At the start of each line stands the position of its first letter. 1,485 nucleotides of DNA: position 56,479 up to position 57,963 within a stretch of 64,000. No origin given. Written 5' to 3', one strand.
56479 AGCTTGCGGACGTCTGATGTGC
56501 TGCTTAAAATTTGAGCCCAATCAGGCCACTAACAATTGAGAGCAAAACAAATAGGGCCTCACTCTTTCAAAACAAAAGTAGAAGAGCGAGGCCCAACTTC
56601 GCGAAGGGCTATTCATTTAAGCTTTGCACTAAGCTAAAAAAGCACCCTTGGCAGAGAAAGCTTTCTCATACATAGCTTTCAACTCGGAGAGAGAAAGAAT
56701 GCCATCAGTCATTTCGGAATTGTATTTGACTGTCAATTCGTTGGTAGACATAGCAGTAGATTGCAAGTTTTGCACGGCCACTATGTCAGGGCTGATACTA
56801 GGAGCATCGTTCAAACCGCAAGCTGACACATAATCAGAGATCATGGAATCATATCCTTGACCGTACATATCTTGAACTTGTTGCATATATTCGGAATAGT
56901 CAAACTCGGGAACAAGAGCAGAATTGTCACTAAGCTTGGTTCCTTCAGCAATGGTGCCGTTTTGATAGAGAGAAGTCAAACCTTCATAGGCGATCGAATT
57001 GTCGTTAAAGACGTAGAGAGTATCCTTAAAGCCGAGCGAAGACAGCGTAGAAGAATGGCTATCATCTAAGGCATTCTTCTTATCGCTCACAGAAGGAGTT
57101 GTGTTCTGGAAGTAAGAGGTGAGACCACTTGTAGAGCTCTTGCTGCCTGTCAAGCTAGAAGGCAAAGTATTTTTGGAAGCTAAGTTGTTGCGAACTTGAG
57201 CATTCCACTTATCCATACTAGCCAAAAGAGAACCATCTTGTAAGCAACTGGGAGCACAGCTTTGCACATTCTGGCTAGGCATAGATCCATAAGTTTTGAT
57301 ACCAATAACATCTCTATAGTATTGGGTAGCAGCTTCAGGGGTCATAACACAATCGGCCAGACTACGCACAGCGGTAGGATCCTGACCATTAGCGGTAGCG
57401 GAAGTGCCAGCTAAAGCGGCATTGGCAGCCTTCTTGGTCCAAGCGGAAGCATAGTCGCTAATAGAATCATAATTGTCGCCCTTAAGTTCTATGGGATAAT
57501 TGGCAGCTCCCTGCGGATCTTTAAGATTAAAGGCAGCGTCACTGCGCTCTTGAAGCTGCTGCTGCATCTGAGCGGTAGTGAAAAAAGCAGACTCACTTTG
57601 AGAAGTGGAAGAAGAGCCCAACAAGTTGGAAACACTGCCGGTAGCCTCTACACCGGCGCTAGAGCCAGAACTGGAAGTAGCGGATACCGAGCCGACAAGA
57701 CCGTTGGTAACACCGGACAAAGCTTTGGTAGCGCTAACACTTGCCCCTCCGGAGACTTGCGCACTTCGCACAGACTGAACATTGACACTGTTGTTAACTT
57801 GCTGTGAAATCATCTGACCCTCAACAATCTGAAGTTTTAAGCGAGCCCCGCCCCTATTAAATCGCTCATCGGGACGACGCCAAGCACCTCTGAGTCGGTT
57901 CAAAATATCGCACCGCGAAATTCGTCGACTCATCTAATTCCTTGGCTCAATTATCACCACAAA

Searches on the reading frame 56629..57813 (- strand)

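Call 21: search_protein_families(library=pfam, proteins=[window:56629-57813:-], max_evalue=10)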
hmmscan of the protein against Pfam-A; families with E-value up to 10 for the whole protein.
window:56629-57813:- (394 aa): 1 family
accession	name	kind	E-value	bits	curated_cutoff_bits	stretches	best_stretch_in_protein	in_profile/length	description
PF03752.18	ALF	-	0.023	15.1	25.4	1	123-139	12-29/42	Short repeats of unknown function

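Call 22: search_protein_families(library=ncbifam, proteins=[window:56629-57813:-], max_evalue=1)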
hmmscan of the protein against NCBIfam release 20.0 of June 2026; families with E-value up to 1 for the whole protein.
window:56629-57813:- (394 aa): 0 families
